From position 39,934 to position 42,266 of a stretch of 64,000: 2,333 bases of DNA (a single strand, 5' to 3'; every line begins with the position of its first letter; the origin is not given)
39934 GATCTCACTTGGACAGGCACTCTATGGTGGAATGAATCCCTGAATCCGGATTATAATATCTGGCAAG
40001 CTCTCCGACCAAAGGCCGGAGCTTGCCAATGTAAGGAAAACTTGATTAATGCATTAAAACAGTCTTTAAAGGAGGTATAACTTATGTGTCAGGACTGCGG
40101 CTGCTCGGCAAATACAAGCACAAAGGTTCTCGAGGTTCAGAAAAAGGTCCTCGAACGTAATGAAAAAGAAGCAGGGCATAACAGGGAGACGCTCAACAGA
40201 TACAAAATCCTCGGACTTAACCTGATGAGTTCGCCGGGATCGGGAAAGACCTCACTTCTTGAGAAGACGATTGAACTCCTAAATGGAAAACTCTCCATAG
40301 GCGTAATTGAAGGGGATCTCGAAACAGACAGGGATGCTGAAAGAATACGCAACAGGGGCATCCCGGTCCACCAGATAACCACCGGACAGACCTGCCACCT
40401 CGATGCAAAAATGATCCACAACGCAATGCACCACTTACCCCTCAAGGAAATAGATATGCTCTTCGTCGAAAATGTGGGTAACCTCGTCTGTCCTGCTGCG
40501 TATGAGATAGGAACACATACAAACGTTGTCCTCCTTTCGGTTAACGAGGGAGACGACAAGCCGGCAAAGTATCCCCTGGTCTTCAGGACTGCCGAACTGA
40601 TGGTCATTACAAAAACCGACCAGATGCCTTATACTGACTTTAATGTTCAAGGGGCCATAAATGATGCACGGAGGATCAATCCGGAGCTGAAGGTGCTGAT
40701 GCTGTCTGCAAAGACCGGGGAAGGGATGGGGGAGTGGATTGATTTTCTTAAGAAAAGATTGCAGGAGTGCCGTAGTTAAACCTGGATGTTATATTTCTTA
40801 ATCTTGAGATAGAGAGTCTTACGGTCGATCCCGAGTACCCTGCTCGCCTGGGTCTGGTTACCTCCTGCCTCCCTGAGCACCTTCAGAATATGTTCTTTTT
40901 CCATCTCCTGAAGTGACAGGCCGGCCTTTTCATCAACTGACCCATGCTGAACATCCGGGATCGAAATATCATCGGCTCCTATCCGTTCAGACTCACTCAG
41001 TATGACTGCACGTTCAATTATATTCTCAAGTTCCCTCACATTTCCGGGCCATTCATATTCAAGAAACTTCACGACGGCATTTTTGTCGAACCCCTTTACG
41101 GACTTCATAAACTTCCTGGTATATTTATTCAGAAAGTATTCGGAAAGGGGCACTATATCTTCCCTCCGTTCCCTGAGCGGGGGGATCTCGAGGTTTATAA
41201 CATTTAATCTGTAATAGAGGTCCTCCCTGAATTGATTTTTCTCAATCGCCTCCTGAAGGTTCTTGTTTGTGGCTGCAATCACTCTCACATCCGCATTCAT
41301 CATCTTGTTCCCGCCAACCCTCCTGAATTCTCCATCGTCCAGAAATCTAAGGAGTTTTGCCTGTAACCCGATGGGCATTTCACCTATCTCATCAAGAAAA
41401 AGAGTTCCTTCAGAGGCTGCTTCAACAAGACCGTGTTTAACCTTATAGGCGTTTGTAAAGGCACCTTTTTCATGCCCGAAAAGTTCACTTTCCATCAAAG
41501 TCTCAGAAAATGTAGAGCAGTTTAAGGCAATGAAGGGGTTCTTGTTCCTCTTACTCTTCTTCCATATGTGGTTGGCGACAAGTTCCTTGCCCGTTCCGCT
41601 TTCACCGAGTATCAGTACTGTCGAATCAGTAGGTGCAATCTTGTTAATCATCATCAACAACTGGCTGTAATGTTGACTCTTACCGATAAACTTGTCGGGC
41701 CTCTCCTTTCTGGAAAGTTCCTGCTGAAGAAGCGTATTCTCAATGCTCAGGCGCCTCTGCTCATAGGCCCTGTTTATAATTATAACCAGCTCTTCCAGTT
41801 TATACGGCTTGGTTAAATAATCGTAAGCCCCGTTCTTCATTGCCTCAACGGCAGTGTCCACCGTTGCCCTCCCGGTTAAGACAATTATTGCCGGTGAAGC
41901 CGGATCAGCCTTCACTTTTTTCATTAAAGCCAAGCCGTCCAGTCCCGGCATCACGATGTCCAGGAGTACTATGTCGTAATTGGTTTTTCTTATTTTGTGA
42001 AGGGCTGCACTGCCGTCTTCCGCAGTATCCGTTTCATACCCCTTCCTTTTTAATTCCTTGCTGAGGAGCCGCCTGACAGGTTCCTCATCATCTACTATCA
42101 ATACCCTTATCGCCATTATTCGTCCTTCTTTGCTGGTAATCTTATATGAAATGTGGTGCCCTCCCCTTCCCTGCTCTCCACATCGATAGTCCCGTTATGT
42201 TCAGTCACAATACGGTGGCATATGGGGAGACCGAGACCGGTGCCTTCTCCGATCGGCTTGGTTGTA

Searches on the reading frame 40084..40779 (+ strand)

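Call 30: search_protein_families(library=pfam, proteins=[window:40084-40779:+], max_evalue=0.00001)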
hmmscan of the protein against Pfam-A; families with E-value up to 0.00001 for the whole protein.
window:40084-40779:+ (231 aa): 1 family
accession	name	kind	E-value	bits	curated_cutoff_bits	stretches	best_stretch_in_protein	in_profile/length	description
PF02492.25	cobW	-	2.8e-22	79.6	20.7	1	47-205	5-179/180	CobW/HypB/UreG, nucleotide-binding domain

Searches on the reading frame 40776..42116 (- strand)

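Call 30: search_protein_families(library=pfam, proteins=[window:40776-42116:-], max_evalue=0.00001)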
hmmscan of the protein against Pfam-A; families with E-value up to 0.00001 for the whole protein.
window:40776-42116:- (446 aa): 8 families
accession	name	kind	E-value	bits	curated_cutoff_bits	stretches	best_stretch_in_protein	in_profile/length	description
PF00158.32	Sigma54_activat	-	1.9e-70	236.3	20.2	1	144-309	2-167/168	Sigma-54 interaction domain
PF00072.30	Response_reg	-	1.6e-31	109.2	30.2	1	5-114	1-110/111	Response regulator receiver domain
PF25601.1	AAA_lid_14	-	5.3e-24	84.3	27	1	315-385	1-71/87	AAA+ ATPase lid domain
PF14532.12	Sigma54_activ_2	-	4.8e-21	75.9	25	1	144-314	1-138/138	Sigma-54 interaction domain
PF02954.25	HTH_8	-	3.1e-15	56.1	22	1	402-442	2-42/42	Bacterial regulatory protein, Fis family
PF07724.20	AAA_2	-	5.5e-10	40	27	1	165-296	4-136/166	AAA domain (Cdc48 subfamily)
PF07728.20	AAA_5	-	4.1e-09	37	22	1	167-287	2-125/139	AAA domain (dynein-related subfamily)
PF00004.35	AAA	-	4e-07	31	21.2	1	167-292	1-119/131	ATPase family associated with various cellular activities (AAA)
